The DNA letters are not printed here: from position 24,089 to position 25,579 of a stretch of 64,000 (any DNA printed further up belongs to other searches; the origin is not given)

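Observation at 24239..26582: Two translationally coupled M24 paralogs with three of five canonical metal-ligand positions substituted the same way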

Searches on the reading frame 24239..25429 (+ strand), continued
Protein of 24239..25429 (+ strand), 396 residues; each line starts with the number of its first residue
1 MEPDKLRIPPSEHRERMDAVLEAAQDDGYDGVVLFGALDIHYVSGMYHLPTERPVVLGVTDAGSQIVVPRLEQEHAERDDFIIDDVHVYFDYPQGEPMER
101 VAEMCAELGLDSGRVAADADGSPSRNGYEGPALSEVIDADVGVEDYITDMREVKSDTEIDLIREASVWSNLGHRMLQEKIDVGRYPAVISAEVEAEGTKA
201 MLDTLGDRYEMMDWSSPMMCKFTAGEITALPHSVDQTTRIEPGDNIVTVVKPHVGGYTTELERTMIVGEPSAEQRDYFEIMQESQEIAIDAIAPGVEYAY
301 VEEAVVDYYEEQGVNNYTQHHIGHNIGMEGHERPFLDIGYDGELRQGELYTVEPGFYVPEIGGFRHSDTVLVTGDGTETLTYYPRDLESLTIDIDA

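Call 10: find_homologous_proteins(query=window:24239-25429:+)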
Query window:24239-25429:+ (396 aa): 6463 proteins with E <= 0.001 among 8000 candidates; the best 120 are listed.
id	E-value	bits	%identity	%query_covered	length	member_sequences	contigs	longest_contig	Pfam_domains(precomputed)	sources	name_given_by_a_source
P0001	7.9e-243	824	92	99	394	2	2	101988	PF01321.25,PF00557.30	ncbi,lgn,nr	ncbi:MAG: Xaa-Pro peptidase family protein [Halobacteriales archaeon]|nr:Xaa-Pro peptidase family pr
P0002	1.6e-210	717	79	98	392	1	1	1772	PF01321.25,PF00557.30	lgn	-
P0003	1.4e-206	704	78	98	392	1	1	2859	PF01321.25,PF00557.30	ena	-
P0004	1.6e-206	704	79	98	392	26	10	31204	PF01321.25,PF00557.30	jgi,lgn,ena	jgi:Xaa-Pro aminopeptidase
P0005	2.6e-206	703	78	98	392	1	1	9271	PF01321.25,PF00557.30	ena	-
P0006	2.8e-206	703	78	98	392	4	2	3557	PF01321.25,PF00557.30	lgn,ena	-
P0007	5.0e-206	702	79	98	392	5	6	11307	PF01321.25,PF00557.30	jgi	jgi:Xaa-Pro dipeptidase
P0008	6.0e-205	699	77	98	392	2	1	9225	PF01321.25,PF00557.30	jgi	-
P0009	1.9e-204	697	77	98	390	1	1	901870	PF01321.25,PF00557.30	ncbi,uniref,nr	ncbi:peptidase M24 [Haloprofundus marisrubri]|uniref:Peptidase M24 n=1 Tax=Haloprofundus marisrubri 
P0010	2.6e-204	697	77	98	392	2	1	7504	PF01321.25,PF00557.30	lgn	-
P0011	3.2e-204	696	77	98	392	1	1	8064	PF01321.25,PF00557.30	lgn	-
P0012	1.2e-203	695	76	99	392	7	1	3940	PF01321.25,PF00557.30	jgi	jgi:Xaa-Pro aminopeptidase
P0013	4.8e-203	693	77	98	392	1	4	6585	PF01321.25,PF00557.30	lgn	-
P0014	3.0e-202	690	75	98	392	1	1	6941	PF01321.25,PF00557.30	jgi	jgi:Xaa-Pro aminopeptidase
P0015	3.5e-201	686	75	99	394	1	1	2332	PF01321.25,PF00557.30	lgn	-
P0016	3.8e-201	686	76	94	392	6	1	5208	PF01321.25,PF00557.30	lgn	-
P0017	1.2e-197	675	75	98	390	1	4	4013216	PF01321.25,PF00557.30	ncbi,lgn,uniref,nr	ncbi:M24 family metallopeptidase [Natronococcus occultus]|uniref:Xaa-Pro aminopeptidase n=1 Tax=Natr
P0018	2.0e-196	671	75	98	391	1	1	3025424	PF01321.25,PF00557.30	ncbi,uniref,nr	ncbi:M24 family metallopeptidase [Halopiger goleimassiliensis]|uniref:M24 family metallopeptidase n=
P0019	8.3e-196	669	74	98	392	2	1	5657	PF01321.25,PF00557.30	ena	-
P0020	9.5e-196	669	75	98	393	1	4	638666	PF01321.25,PF00557.30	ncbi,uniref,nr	ncbi:M24 family metallopeptidase [Haladaptatus pallidirubidus]|uniref:Xaa-Pro peptidase family prote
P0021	2.8e-195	667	75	98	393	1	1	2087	PF01321.25,PF00557.30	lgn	-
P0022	5.8e-195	666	75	98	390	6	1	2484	PF01321.25,PF00557.30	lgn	-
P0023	7.2e-195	666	74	98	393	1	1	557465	PF01321.25,PF00557.30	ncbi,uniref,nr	ncbi:M24 family metallopeptidase [Haladaptatus caseinilyticus]|uniref:M24 family metallopeptidase n=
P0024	1.5e-194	665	74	98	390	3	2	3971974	PF01321.25,PF00557.30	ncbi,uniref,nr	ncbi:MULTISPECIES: M24 family metallopeptidase [Natrialbaceae]|uniref:M24 family metallopeptidase n=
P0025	3.6e-194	663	74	98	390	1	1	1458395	PF01321.25,PF00557.30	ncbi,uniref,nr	ncbi:M24 family metallopeptidase [Natronobacterium texcoconense]|uniref:Xaa-Pro aminopeptidase n=1 T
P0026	8.8e-194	662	73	98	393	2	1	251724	PF01321.25,PF00557.30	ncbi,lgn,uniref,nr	ncbi:Xaa-Pro peptidase family protein [Haladaptatus sp. AB643]|uniref:M24 family metallopeptidase n=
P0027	7.0e-192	656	72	99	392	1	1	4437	PF01321.25,PF00557.30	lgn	-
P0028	1.8e-191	654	72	98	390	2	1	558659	PF01321.25,PF00557.30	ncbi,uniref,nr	ncbi:M24 family metallopeptidase [Haladaptatus salinisoli]|uniref:M24 family metallopeptidase n=1 Ta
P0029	4.9e-191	653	73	98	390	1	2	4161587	PF01321.25,PF00557.30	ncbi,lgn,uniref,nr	ncbi:peptidase M24 [Halobiforma lacisalsi AJ5]|uniref:Peptidase M24 n=1 Tax=Natronobacterium lacisal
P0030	7.2e-191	652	73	98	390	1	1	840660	PF01321.25,PF00557.30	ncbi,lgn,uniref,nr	ncbi:Xaa-Pro aminopeptidase [Halobiforma haloterrestris]|uniref:Xaa-Pro aminopeptidase n=1 Tax=Natro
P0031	1.8e-190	651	73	98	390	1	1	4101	PF01321.25,PF00557.30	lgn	-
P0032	2.0e-189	648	72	98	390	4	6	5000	PF01321.25,PF00557.30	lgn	-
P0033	3.2e-189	647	72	98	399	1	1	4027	PF01321.25,PF00557.30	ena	-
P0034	1.0e-188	645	73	95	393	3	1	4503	PF01321.25,PF00557.30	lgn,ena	-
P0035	2.5e-188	644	71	98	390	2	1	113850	PF01321.25,PF00557.30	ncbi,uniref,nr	ncbi:M24 family metallopeptidase [Haladaptatus cibarius]|uniref:M24 family metallopeptidase n=1 Tax=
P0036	3.9e-188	643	70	99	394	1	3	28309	PF01321.25,PF00557.30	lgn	-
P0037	5.4e-188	643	70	99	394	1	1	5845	PF01321.25,PF00557.30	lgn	-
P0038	5.8e-188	643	72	98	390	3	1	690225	PF01321.25,PF00557.30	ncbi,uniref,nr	ncbi:M24 family metallopeptidase [Natronorubrum halophilum]|uniref:M24 family metallopeptidase n=1 T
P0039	2.4e-187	641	69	99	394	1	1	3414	PF01321.25,PF00557.30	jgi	jgi:Xaa-Pro dipeptidase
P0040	5.3e-187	640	70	98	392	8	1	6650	PF01321.25,PF00557.30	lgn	-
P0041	8.0e-187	639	70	98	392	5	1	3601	PF01321.25,PF00557.30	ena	-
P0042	1.0e-186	639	71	98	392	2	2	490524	PF01321.25,PF00557.30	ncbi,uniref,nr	ncbi:M24 family metallopeptidase [Halolamina salifodinae]|uniref:Xaa-Pro aminopeptidase n=1 Tax=Halo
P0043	3.3e-186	637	69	99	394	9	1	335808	PF01321.25,PF00557.30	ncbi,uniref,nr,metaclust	ncbi:Xaa-Pro dipeptidase [Halalkalicoccus paucihalophilus]|uniref:Xaa-Pro dipeptidase n=1 Tax=Halalk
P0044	6.5e-186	636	71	98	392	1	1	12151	PF01321.25,PF00557.30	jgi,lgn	-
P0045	2.7e-185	634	69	98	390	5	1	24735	PF01321.25,PF00557.30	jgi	jgi:Xaa-Pro dipeptidase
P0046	3.1e-185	634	70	98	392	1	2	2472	PF01321.25,PF00557.30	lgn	-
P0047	4.4e-185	633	71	98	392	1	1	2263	PF01321.25,PF00557.30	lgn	-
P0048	1.3e-184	632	72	98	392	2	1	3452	PF01321.25,PF00557.30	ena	-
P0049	2.2e-184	631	70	98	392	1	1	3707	PF01321.25,PF00557.30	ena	-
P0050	3.8e-184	630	71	98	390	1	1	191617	PF01321.25,PF00557.30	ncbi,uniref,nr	ncbi:Xaa-Pro peptidase family protein [Natronococcus sp. A-GB1]|uniref:M24 family metallopeptidase n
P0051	6.8e-184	630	70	99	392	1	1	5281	PF01321.25,PF00557.30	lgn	-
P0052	1.4e-183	629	68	98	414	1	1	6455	PF01321.25,PF00557.30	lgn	-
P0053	2.5e-183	628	69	98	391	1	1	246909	PF01321.25,PF00557.30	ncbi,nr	ncbi:aminopeptidase P family protein [halophilic archaeon]|nr:aminopeptidase P family protein [halop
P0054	7.8e-183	626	69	98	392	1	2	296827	PF01321.25,PF00557.30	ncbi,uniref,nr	ncbi:M24 family metallopeptidase [Halegenticoccus tardaugens]|uniref:M24 family metallopeptidase n=1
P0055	8.8e-183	626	68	98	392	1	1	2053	PF01321.25,PF00557.30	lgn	-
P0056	4.3e-182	624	69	98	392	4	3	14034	PF01321.25,PF00557.30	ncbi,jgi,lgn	-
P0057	1.0e-181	622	68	98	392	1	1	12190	PF01321.25,PF00557.30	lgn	-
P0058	2.2e-181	621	69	99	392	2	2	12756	PF01321.25,PF00557.30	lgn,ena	-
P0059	3.6e-180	617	68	98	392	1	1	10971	PF01321.25,PF00557.30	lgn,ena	-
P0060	6.7e-180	616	68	98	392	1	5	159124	PF01321.25,PF00557.30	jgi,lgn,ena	-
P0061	1.3e-178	612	67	99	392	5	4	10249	PF01321.25,PF00557.30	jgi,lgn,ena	-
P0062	3.8e-174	597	66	98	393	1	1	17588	PF01321.25,PF00557.30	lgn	-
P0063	2.1e-171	588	67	99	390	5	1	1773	PF01321.25,PF00557.30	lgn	-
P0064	1.9e-167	575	63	98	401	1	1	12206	PF01321.25,PF00557.30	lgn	-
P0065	2.2e-166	572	63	98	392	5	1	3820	PF01321.25,PF00557.30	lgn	-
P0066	5.7e-166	571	62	98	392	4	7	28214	PF01321.25,PF00557.30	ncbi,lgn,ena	-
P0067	4.7e-165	568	63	98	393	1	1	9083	PF01321.25,PF00557.30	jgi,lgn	jgi:Xaa-Pro aminopeptidase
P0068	8.5e-165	567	63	98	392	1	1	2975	PF01321.25,PF00557.30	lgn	-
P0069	1.5e-164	566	63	98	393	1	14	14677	PF01321.25,PF00557.30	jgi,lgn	jgi:Xaa-Pro aminopeptidase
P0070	1.7e-162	559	63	98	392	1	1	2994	PF01321.25,PF00557.30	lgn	-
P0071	4.2e-162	558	63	97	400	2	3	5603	PF01321.25,PF00557.30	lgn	-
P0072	3.0e-161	555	64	97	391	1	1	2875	PF01321.25,PF00557.30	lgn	-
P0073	4.1e-161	555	62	98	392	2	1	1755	PF01321.25,PF00557.30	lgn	-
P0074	8.0e-161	554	61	98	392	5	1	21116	PF01321.25,PF00557.30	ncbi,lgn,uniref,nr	ncbi:M24 family metallopeptidase [Halopenitus persicus]|uniref:M24 family metallopeptidase n=1 Tax=H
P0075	1.4e-160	553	61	98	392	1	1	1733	PF01321.25,PF00557.30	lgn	-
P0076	2.6e-160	552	63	98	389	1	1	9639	PF01321.25,PF00557.30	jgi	jgi:Xaa-Pro aminopeptidase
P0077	1.6e-159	549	62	98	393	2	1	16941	PF01321.25,PF00557.30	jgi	jgi:Xaa-Pro dipeptidase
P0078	3.2e-159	548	63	95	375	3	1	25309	PF01321.25,PF00557.30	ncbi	ncbi:MAG: M24 family metallopeptidase [Haloferacaceae archaeon]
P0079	1.2e-158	546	61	98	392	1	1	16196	PF01321.25,PF00557.30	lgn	-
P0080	6.8e-158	544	63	98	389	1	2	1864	PF01321.25,PF00557.30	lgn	-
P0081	9.1e-157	540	62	98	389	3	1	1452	PF01321.25,PF00557.30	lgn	-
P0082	4.9e-156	538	59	98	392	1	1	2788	PF01321.25,PF00557.30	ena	-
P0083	1.4e-155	536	59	98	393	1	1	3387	PF01321.25,PF00557.30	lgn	-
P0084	1.5e-155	536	61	98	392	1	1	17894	PF01321.25,PF00557.30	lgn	-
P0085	2.5e-155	535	59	98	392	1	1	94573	PF01321.25,PF00557.30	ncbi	ncbi:M24 family metallopeptidase [Natrialbaceae archaeon A-CW1-1]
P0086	5.2e-155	534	62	97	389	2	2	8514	PF01321.25,PF00557.30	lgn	-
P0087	8.2e-150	517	60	98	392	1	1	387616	PF01321.25,PF00557.30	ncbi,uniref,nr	ncbi:M24 family metallopeptidase [Halocatena marina]|uniref:M24 family metallopeptidase n=1 Tax=Halo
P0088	6.1e-137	475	53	98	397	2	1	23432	PF01321.25,PF00557.30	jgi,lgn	-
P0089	1.1e-136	474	53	98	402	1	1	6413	PF01321.25,PF00557.30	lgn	-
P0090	6.1e-122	426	47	99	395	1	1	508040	PF01321.25,PF00557.30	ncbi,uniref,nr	ncbi:Xaa-Pro peptidase family protein (plasmid) [Natrinema zhouii]|uniref:M24 family metallopeptidas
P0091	1.2e-121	425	50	98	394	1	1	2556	PF01321.25,PF00557.30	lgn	-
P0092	5.8e-120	419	50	98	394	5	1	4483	PF01321.25,PF00557.30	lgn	-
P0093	1.9e-119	417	62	77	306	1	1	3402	PF01321.25,PF00557.30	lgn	-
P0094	1.2e-118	415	46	99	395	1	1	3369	PF01321.25,PF00557.30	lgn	-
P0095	1.3e-117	411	64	75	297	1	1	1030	PF00557.30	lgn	-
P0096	1.2e-114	402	51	97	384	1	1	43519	PF01321.25,PF00557.30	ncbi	ncbi:MAG: M24 family metallopeptidase [Halobacteriaceae archaeon]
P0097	5.6e-113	396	51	97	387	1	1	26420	PF01321.25,PF00557.30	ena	-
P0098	8.1e-113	396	51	98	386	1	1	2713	PF01321.25,PF00557.30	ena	-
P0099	1.2e-112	395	51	98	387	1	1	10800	PF01321.25,PF00557.30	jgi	jgi:Xaa-Pro aminopeptidase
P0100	1.3e-112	395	51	98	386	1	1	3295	PF01321.25,PF00557.30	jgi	jgi:Xaa-Pro aminopeptidase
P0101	1.3e-112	395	49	98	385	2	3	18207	PF01321.25,PF00557.30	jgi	jgi:Xaa-Pro dipeptidase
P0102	2.0e-112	394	50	97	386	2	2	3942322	PF01321.25,PF00557.30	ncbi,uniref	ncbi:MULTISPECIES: M24 family metallopeptidase [Salinibaculum]|uniref:M24 family metallopeptidase n=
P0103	4.1e-112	393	50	97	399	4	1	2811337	PF01321.25,PF00557.30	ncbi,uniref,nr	ncbi:aminopeptidase P family protein [Halogeometricum borinquense]|uniref:Aminopeptidase P family pr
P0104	6.1e-112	393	48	97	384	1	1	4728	PF01321.25,PF00557.30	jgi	jgi:Xaa-Pro dipeptidase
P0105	9.0e-112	392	48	98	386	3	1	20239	PF01321.25,PF00557.30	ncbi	-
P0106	1.2e-111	392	50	98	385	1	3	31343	PF01321.25,PF00557.30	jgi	jgi:Xaa-Pro aminopeptidase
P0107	1.3e-111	392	52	97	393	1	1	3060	PF01321.25,PF00557.30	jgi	jgi:Xaa-Pro dipeptidase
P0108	1.5e-111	391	50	97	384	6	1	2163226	PF01321.25,PF00557.30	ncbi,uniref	ncbi:M24 family metallopeptidase [Salarchaeum japonicum]|uniref:M24 family metallopeptidase n=1 Tax=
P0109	1.6e-111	391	52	97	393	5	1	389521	PF01321.25,PF00557.30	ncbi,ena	-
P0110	1.9e-111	391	52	97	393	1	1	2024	PF01321.25,PF00557.30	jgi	jgi:Xaa-Pro dipeptidase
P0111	1.9e-111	391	50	97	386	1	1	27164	PF01321.25,PF00557.30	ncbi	ncbi:MAG: M24 family metallopeptidase [Halodesulfurarchaeum sp.]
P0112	2.2e-111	391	51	97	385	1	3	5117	PF01321.25,PF00557.30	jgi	jgi:Xaa-Pro aminopeptidase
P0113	3.0e-111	390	50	98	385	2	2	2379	PF01321.25,PF00557.30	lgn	-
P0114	3.4e-111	390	48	98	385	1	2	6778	PF01321.25,PF00557.30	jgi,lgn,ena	-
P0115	5.1e-111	390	50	97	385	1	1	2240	PF01321.25,PF00557.30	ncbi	-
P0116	5.8e-111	389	50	98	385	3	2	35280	PF01321.25,PF00557.30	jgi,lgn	-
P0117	7.5e-111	389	50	98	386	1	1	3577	PF01321.25,PF00557.30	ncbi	-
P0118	1.4e-110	388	50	97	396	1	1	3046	PF01321.25,PF00557.30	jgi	-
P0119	2.0e-110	388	49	97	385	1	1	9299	PF01321.25,PF00557.30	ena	-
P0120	2.3e-110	387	50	97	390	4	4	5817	PF01321.25,PF00557.30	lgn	-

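Call 17: search_protein_representatives(protein=window:24239-25429:+)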
Query: 396 residues. Proteins with E-value up to 0.001 (for the whole library): 14627; up to 1e-10: 7045; up to 1e-30: 178. The best 150 are listed.
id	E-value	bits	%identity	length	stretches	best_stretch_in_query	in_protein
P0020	3.0e-196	668.5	75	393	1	6-392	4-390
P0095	4.2e-118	411.2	65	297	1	98-392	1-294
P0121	1.3e-104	366.9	44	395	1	5-394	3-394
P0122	5.5e-101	354.9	50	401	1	8-394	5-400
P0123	7.2e-90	318.3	69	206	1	5-208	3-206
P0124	4.8e-85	302.4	43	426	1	10-392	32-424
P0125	3.8e-84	299.4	40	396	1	7-392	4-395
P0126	7.8e-84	298.4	42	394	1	24-390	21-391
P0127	2.0e-83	297.1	44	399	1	8-392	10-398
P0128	3.0e-83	296.5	41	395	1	5-392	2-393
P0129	8.9e-83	294.9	41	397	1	6-393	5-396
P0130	2.5e-81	290.1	43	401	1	9-392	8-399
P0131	1.1e-80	288.0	41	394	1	6-392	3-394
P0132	6.8e-80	285.4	39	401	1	5-393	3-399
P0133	3.5e-79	283.1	41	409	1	4-392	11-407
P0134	9.8e-79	281.6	39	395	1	7-392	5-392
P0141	8.5e-74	265.4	39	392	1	15-393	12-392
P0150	3.4e-64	233.8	35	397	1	6-392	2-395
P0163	2.7e-53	197.9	35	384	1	15-392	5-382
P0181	1.4e-47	179.1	36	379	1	16-392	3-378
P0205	2.5e-41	158.4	32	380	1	27-390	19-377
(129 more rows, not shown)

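Call 21: find_related_loci(query=A2, collection=genome_contigs, flank=8000)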
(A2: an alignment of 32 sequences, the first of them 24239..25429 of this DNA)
Query A2 (396 aa) in genome_contigs; peptide patterns used: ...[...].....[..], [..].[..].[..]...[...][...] (x = any residue, [..] = any of these).
599 stretches matched a pattern (row limit reached: there are more); 595 encode a relative of the query (tblastn E <= 1e-3); the best 80 are kept; 80 distinct loci.
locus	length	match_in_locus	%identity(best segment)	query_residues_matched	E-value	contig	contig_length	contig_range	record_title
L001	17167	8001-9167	77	4-392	0e+0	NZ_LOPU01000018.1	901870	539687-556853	Haloprofundus marisrubri strain SB9 contig_25, whole genome shotgun sequence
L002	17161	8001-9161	75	6-392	0e+0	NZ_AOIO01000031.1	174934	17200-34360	Natrialba asiatica DSM 12278 contig_31, whole genome shotgun sequence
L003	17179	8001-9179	69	4-396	0e+0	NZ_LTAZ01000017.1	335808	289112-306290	Halalkalicoccus paucihalophilus strain DSM 24557 HAPAU_contig000017, whole genome shotgun sequence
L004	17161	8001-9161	76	6-392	0e+0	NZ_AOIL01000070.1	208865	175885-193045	Natrialba taiwanensis DSM 12281 contig_71, whole genome shotgun sequence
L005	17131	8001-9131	50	8-389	4e-115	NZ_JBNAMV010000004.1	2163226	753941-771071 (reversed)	Salarchaeum japonicum strain MBLA0217 contig_4, whole genome shotgun sequence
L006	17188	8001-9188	50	1-392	3e-115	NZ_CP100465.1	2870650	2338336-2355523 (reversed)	Halomicrococcus gelatinilyticus strain GSLN9 chromosome, complete genome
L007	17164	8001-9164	50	7-392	6e-113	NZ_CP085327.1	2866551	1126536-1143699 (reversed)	Haladaptatus salinisoli strain PSR8 chromosome, complete genome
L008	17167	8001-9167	49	8-392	1e-112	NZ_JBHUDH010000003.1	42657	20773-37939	Halolamina salina strain CGMCC 1.12285 platanus_K_21_77_3, whole genome shotgun sequence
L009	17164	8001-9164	49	7-392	2e-112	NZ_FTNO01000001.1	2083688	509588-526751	Haladaptatus litoreus strain CGMCC 1.7737, whole genome shotgun sequence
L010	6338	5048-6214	49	8-392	8e-112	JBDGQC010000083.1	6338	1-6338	MAG: Halolamina sp. isolate DAL-9Gt_73d_58C1R c_000000007310, whole genome shotgun sequence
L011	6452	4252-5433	48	8-392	5e-111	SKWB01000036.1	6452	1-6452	MAG: Halococcaceae archaeon isolate CSSed162cmB_185 CSSed16-2cmB-57334, whole genome shotgun sequence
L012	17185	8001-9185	48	7-392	1e-110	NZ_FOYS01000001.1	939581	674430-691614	Halogeometricum limi strain CGMCC 1.8711, whole genome shotgun sequence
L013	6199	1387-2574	48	7-393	9e-111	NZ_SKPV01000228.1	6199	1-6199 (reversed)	MAG: Halovivax sp. isolate CSSed162cmA_395 CSSed16-2cmA-60484, whole genome shotgun sequence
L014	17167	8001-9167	48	8-392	4e-110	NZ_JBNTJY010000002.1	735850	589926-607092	Halolamina sp. C58 C58_scaffold2, whole genome shotgun sequence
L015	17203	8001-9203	45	8-394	2e-109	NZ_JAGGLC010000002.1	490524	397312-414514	Halolamina salifodinae strain DSM 26232 Ga0451177_02, whole genome shotgun sequence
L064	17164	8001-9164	42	6-390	7e-93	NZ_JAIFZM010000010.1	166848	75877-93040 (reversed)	Oceanobacillus jordanicus strain GSFE11 scaffold10_size166848, whole genome shotgun sequence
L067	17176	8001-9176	39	5-393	2e-92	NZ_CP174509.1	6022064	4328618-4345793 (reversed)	Pseudalkalibacillus sp. A8 chromosome, complete genome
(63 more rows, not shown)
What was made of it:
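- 595 confirmed loci in species-representative genomes (call 21).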

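Call 26: search_protein_families(library=pfam, proteins=[L002:6439-7938:-, L002:9268-10011:+, L002:10422-11957:+, L002:3492-4859:-, L002:4869-5678:+, L002:12393-13250:-])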
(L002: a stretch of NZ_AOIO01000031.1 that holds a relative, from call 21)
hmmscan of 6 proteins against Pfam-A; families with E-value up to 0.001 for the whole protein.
L002:6439-7938:- (499 aa): 1 family
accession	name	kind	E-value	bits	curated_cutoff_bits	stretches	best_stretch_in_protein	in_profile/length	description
PF00474.23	SSF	-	1.4e-31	110.3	22.8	1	67-450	1-406/406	Sodium:solute symporter family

L002:9268-10011:+ (247 aa): 1 family
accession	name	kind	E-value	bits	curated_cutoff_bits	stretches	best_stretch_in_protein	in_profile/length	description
PF04967.18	HTH_10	-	2.4e-20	72.5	23.1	1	194-245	1-52/53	HTH DNA binding domain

L002:10422-11957:+ (511 aa): 1 family
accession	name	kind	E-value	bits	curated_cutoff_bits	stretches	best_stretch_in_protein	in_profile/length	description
PF00171.27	Aldedh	-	8.2e-141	470.1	23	1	18-485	1-458/461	Aldehyde dehydrogenase family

L002:3492-4859:- (455 aa): 1 family
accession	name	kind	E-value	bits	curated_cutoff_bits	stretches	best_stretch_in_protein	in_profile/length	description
PF24400.1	DUF7544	-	2.8e-102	342.5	27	1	61-370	1-302/302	Family of unknown function (DUF7544)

L002:4869-5678:+ (269 aa): 5 families
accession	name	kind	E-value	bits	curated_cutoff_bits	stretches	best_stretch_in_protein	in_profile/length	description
PF01163.29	RIO1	-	2e-09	37.7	22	1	93-189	52-149/187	RIO domain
PF01636.29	APH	-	1.8e-05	25.1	23.2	0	91-164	32-110/239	Phosphotransferase enzyme family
PF19974.5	TCAD9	-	0.0008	19.1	40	0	162-195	295-328/429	Ternary complex associated domain 9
PF00069.31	Pkinase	-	0.00084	19.2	31.7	0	116-187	63-141/263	Protein kinase domain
PF06293.20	Kdo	-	0.001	19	21.3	0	92-185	54-163/207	Lipopolysaccharide kinase (Kdo/WaaP) family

L002:12393-13250:- (285 aa): 1 family
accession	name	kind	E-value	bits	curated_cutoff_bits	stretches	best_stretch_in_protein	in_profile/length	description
PF00795.27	CN_hydrolase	-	1e-52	179.5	23.2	1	14-274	1-255/256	Carbon-nitrogen hydrolase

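Call 30: find_encoding_contigs(protein=P0017, flank=8000, max_places=3)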
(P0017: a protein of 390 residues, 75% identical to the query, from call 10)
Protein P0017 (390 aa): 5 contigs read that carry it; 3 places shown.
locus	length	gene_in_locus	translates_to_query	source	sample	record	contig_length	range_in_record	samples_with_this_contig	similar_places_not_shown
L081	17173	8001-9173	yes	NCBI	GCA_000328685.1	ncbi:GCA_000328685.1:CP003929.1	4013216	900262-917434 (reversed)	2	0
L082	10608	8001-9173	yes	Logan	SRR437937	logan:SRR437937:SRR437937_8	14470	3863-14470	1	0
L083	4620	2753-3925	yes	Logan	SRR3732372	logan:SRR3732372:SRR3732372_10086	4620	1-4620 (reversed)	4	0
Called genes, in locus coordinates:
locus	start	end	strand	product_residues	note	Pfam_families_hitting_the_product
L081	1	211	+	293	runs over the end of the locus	PF03328:HpcH_HpaI, PF15617:C-C_Bond_Lyase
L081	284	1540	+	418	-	PF02812:ELFV_dehydrog_N, PF00208:ELFV_dehydrog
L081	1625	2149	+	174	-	PF09835:DUF2062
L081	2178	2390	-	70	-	-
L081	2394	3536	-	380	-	PF02771:Acyl-CoA_dh_N, PF02770:Acyl-CoA_dh_M, PF00441:Acyl-CoA_dh_1, PF08028:Acyl-CoA_dh_2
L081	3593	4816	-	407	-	PF24400:DUF7544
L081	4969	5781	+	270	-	PF01636:APH (faint), PF01163:RIO1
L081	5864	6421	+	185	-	-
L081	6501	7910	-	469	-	PF00474:SSF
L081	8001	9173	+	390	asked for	PF01321:Creatinase_N, PF00557:Peptidase_M24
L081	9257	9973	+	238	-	PF04967:HTH_10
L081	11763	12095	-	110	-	PF00111:Fer2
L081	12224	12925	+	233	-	-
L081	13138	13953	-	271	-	PF00795:CN_hydrolase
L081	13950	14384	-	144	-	PF10604:Polyketide_cyc2, PF06240:COXG (weak)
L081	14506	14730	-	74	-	PF23438:DUF7123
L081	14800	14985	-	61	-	PF24369:DUF7525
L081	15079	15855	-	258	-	PF01758:SBF, PF13593:SBF_like (weak)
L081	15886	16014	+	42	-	-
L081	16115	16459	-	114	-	PF24035:DUF7344 (weak)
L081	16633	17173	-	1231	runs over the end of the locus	PF13185:GAF_2, PF08447:PAS_3, PF08448:PAS_4, PF00989:PAS, PF08447:PAS_3, PF08448:PAS_4, PF13426:PAS_9, PF13185:GAF_2, +8 more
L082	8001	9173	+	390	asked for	PF01321:Creatinase_N, PF00557:Peptidase_M24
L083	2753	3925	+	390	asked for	PF01321:Creatinase_N, PF00557:Peptidase_M24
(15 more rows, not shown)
